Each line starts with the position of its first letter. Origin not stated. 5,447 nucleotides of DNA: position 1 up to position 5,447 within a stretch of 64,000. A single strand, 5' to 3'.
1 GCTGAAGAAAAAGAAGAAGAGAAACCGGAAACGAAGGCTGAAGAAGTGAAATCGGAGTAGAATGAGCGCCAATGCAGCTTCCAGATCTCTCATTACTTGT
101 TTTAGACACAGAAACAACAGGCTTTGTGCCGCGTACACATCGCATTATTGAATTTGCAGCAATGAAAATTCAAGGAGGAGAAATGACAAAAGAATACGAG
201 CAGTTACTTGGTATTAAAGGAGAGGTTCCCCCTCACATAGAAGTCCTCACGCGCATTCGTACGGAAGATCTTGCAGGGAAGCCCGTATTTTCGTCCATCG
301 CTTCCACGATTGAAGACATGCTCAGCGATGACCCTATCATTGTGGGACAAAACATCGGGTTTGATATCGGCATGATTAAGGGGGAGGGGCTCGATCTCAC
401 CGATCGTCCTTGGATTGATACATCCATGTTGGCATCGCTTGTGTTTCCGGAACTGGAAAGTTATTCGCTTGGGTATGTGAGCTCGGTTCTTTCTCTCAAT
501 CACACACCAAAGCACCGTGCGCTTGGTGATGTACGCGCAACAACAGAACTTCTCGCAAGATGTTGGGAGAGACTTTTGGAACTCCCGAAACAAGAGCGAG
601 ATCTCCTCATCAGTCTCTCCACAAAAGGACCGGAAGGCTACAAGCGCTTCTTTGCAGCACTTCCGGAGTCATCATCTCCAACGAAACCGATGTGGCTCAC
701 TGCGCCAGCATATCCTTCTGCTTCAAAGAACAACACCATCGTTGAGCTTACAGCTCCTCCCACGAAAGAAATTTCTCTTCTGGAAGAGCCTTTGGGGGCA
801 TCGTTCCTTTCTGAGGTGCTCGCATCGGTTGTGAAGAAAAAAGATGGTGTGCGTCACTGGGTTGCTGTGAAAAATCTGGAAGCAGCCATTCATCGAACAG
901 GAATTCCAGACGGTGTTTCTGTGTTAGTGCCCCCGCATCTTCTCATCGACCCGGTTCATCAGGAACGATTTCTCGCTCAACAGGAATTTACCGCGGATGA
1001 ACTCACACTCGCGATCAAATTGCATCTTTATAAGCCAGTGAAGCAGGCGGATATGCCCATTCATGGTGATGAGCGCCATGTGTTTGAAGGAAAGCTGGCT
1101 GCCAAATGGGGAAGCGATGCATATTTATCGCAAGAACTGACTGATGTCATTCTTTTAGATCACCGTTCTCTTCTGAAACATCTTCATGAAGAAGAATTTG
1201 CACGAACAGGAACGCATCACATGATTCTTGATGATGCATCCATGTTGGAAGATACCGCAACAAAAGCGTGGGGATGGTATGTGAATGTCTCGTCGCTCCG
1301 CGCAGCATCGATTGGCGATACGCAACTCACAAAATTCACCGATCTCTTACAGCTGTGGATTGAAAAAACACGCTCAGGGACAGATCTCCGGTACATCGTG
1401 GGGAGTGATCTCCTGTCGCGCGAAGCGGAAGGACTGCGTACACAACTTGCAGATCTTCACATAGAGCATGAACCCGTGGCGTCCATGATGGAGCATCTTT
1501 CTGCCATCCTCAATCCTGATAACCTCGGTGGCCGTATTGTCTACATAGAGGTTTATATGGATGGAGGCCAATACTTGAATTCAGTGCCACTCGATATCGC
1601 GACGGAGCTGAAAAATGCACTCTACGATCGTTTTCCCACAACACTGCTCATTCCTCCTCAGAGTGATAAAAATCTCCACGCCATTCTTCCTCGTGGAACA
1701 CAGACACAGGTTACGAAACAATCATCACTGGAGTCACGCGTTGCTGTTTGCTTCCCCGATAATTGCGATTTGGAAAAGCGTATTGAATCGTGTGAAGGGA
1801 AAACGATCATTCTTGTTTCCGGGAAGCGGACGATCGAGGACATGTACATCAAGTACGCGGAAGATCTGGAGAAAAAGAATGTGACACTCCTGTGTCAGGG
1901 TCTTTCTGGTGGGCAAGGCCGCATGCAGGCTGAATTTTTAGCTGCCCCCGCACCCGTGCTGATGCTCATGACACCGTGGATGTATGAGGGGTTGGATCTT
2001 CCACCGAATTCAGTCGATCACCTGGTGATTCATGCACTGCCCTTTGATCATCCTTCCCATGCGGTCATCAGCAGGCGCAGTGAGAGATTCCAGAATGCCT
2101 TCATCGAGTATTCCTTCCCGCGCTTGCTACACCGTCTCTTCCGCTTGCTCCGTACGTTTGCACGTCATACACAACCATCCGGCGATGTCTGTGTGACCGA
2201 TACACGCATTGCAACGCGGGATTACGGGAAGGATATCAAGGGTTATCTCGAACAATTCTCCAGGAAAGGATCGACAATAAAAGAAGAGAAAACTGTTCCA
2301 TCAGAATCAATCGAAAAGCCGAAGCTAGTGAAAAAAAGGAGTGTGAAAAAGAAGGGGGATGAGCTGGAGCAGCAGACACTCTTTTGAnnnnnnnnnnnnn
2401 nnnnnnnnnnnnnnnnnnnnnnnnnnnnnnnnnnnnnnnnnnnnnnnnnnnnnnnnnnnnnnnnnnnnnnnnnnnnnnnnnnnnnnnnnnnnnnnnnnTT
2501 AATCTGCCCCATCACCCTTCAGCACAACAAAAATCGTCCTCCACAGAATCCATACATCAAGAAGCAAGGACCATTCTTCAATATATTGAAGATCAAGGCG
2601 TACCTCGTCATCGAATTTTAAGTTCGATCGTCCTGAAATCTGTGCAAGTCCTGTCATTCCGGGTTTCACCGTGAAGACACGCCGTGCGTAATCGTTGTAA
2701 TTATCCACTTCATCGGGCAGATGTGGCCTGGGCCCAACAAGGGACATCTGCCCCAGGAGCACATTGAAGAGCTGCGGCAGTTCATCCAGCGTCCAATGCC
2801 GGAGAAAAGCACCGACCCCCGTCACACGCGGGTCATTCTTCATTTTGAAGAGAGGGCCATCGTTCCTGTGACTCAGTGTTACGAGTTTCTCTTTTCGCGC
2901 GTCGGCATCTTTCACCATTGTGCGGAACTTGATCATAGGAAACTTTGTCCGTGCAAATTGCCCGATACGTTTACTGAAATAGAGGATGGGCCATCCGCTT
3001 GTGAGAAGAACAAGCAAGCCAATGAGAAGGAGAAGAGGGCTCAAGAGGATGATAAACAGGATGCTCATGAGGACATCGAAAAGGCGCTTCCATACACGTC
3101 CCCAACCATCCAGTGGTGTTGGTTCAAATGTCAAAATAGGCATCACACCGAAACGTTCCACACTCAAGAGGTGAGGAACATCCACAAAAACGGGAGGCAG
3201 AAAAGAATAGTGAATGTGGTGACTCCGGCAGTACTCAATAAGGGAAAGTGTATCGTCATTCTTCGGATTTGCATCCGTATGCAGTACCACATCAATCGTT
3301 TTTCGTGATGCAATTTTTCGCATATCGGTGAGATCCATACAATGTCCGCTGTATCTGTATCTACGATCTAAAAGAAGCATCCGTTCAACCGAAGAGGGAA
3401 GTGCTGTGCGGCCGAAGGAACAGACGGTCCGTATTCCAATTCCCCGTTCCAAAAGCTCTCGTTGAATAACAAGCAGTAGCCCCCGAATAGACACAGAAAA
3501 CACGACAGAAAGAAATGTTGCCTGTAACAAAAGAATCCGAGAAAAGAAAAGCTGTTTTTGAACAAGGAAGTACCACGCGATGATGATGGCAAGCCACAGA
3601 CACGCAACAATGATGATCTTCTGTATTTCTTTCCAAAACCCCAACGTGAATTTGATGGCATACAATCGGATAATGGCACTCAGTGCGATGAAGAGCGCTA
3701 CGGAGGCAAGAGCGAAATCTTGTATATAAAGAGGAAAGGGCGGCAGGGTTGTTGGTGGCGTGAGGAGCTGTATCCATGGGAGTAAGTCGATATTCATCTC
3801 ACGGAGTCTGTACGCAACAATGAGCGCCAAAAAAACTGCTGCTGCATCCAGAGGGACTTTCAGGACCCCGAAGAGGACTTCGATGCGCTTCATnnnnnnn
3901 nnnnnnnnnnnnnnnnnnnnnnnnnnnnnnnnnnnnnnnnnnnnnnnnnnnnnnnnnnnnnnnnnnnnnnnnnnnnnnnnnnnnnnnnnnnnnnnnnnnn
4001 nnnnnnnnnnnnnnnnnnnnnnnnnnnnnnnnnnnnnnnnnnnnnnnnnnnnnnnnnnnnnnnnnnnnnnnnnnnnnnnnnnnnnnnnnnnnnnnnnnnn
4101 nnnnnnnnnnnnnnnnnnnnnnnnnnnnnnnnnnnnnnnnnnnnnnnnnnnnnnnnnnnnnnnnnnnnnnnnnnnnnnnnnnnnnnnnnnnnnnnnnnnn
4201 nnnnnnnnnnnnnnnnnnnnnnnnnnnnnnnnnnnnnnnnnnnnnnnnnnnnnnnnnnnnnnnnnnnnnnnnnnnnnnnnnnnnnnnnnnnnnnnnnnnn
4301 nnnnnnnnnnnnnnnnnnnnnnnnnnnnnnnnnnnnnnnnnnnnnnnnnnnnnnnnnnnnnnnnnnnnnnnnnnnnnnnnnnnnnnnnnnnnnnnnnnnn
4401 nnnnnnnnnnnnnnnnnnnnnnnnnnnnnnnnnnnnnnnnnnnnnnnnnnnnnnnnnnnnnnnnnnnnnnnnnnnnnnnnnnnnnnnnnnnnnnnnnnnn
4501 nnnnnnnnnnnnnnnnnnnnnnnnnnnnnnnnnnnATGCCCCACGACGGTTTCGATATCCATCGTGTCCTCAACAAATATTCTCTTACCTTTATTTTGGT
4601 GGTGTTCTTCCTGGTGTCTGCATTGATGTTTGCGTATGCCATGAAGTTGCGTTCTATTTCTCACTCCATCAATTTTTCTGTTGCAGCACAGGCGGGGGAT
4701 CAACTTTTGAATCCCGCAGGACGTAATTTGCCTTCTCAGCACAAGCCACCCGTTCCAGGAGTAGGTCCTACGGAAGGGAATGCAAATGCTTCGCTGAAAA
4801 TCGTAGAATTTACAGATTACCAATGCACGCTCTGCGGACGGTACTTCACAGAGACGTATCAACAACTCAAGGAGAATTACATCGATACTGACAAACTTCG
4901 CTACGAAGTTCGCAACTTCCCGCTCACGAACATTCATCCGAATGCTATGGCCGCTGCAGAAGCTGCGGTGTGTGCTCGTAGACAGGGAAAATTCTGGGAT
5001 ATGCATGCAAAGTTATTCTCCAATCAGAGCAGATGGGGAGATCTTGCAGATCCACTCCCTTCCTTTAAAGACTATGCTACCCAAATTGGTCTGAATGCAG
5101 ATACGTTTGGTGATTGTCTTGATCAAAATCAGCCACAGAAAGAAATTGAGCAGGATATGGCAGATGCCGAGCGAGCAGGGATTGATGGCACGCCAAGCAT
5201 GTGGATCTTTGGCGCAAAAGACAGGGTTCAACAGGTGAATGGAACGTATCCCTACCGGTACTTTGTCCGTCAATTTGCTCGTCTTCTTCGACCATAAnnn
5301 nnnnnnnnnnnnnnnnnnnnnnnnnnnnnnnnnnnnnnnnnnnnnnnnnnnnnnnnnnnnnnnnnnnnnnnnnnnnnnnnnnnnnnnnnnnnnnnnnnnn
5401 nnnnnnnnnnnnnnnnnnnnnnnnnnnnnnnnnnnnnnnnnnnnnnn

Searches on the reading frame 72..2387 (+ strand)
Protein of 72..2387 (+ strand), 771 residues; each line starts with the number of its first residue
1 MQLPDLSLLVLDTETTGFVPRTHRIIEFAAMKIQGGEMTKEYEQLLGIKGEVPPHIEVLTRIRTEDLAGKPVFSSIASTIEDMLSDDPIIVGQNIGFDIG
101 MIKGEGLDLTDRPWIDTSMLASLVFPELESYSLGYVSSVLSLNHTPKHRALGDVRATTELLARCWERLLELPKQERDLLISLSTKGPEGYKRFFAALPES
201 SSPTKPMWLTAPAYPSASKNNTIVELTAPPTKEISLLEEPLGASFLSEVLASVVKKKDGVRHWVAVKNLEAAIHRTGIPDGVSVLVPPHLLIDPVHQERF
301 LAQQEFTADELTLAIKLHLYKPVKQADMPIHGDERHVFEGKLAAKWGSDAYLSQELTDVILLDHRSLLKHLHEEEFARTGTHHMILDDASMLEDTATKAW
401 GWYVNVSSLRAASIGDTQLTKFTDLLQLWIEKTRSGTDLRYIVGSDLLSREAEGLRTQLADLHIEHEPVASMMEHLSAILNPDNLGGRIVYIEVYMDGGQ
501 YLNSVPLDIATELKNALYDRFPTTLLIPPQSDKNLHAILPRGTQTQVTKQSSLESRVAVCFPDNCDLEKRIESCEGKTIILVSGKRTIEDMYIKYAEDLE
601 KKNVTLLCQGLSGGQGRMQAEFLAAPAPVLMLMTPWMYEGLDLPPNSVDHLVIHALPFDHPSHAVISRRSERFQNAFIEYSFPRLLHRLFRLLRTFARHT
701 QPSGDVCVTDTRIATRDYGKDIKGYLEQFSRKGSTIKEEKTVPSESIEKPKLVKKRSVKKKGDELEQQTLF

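Call 10: search_protein_families(library=ncbifam, proteins=[window:72-2387:+], max_evalue=0.00001)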
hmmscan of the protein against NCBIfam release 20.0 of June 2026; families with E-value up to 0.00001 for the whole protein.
window:72-2387:+ (771 aa): 24 families
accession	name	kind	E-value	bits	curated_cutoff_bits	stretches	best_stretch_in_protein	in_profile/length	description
NF005981.0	PRK08074.1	equivalog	2.7e-52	177.9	789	2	9-175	6-176/931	ATP-dependent DNA helicase DinG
TIGR01407.1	dinG_rel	hypoth_equivalog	3.7e-47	161.1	547.7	2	10-185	4-182/889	putative DnaQ family exonuclease/DinG family helicase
NF005569.0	PRK07246.1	equivalog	8.9e-33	113.6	794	2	9-183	10-185/820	bifunctional DnaQ family exonuclease/ATP-dependent helicase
NF005906.0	PRK07883.1-4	equivalog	6.6e-30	104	495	1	1-169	1-172/563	DEDD exonuclease domain-containing protein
TIGR01405.1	polC_Gram_pos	equivalog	5.5e-26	90.6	1043.45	1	3-170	186-356/1211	DNA polymerase III subunit alpha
NF005907.0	PRK07883.1-5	equivalog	8.4e-26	90.5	454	1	3-172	25-199/584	DEDD exonuclease domain-containing protein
NF001688.0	PRK00448.1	equivalog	3.3e-25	87.9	873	1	5-171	422-591/1445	PolC-type DNA polymerase III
NF005905.0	PRK07883.1-3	equivalog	5.6e-22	78.1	508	1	3-168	21-191/581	DEDD exonuclease domain-containing protein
NF006316.0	PRK08517.1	equivalog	7.3e-20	71.4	247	1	5-179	69-244/270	3'-5' exonuclease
NF005836.0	PRK07740.1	equivalog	2.6e-18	66.4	261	1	2-168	55-226/244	hypothetical protein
NF005904.0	PRK07883.1-2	equivalog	2.6e-18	65.6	969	1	5-168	29-197/584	DEDD exonuclease domain-containing protein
NF004964.0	PRK06310.1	equivalog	3.3e-17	62.7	236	1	3-165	4-171/250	DNA polymerase III subunit epsilon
NF005289.0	PRK06807.1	equivalog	4.6e-16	58.9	335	1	8-164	10-168/313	3'-5' exonuclease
NF053712.1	repair_DEAH_YoaA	equivalog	2.3e-14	53.1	680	1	569-731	457-618/630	DNA repair helicase YoaA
NF006615.0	PRK09182.1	subfamily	7.4e-13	47.9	207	1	9-164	53-210/307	3'-5' exonuclease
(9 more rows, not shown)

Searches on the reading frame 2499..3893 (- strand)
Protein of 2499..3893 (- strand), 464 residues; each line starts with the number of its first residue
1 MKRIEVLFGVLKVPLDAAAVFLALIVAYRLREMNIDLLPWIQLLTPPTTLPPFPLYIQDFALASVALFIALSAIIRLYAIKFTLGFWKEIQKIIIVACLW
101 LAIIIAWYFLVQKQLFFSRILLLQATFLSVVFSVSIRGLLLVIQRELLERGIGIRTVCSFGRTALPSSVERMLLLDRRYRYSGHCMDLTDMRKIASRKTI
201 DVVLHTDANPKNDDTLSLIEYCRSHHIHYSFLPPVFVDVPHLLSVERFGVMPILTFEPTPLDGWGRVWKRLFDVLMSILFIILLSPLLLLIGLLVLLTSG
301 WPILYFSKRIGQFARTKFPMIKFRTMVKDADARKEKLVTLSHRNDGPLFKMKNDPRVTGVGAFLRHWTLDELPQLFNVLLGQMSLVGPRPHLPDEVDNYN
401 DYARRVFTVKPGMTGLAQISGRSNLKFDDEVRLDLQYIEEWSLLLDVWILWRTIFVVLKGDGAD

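Call 10: search_protein_families(library=ncbifam, proteins=[window:2499-3893:-], max_evalue=0.00001)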
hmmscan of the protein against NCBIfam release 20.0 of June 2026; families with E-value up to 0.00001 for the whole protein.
window:2499-3893:- (464 aa): 10 families
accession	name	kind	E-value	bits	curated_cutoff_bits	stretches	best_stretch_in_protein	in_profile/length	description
TIGR03025.1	EPS_sugtrans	subfamily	2.6e-101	340.1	295.55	1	18-463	5-444/445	exopolysaccharide biosynthesis polyprenyl glycosylphosphotransferase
TIGR03023.1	WcaJ_sugtrans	equivalog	1e-84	285.5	410.75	1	16-463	3-452/453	undecaprenyl-phosphate glucose phosphotransferase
TIGR03022.1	WbaP_sugtrans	subfamily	1.6e-74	251.9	403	1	16-463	5-455/456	undecaprenyl-phosphate galactose phosphotransferase WbaP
NF041877.1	EPS_EpsZ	equivalog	3.3e-64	217.2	800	1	267-463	264-458/459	exopolysaccharide biosynthesis polyisoprenyl-phosphate hexose-1-phosphate transferase EpsZ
NF052601.1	undeca_RfbP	equivalog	3.3e-62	209.9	330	1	265-458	41-236/244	undecaprenyl-phosphate galactose phosphotransferase family protein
TIGR03013.1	EpsB_2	subfamily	1.3e-53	182.6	393.35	1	265-463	251-442/443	TIGR03013 family XrtA/PEP-CTERM system glycosyltransferase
NF011751.0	PRK15204.1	equivalog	1.7e-46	158.8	907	1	220-463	233-475/476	undecaprenyl-phosphate galactose phosphotransferase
NF007518.0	PRK10124.1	equivalog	7.8e-41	140.3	684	1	245-456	250-456/464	undecaprenyl-phosphate glucose phosphotransferase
NF050817.1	PolSacchBiosHfsE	equivalog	2.5e-31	108.9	750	1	268-458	271-460/467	polysaccharide biosynthesis protein HfsE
NF045514.1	glycotran_HepC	equivalog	5.4e-20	71.6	140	1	266-390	114-211/220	heterocyst development glycosyltransferase HepC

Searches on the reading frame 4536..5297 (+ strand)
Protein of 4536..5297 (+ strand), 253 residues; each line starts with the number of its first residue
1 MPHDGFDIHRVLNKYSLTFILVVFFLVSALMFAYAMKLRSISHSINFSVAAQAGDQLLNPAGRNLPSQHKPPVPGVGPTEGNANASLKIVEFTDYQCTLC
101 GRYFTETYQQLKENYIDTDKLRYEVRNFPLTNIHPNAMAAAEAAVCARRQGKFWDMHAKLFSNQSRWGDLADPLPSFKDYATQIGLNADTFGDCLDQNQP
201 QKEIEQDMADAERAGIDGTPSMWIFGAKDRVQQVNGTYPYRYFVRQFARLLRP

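Call 10: search_protein_families(library=ncbifam, proteins=[window:4536-5297:+], max_evalue=0.00001)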
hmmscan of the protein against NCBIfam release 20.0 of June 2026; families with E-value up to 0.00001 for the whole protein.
window:4536-5297:+ (253 aa): 1 family
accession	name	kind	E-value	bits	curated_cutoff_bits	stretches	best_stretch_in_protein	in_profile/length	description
NF041057.1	Rcas_1661_fam_Se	equivalog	3.7e-28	98.7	190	1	80-244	84-241/247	Rcas_1661 family thioredoxin-like (seleno)lipoprotein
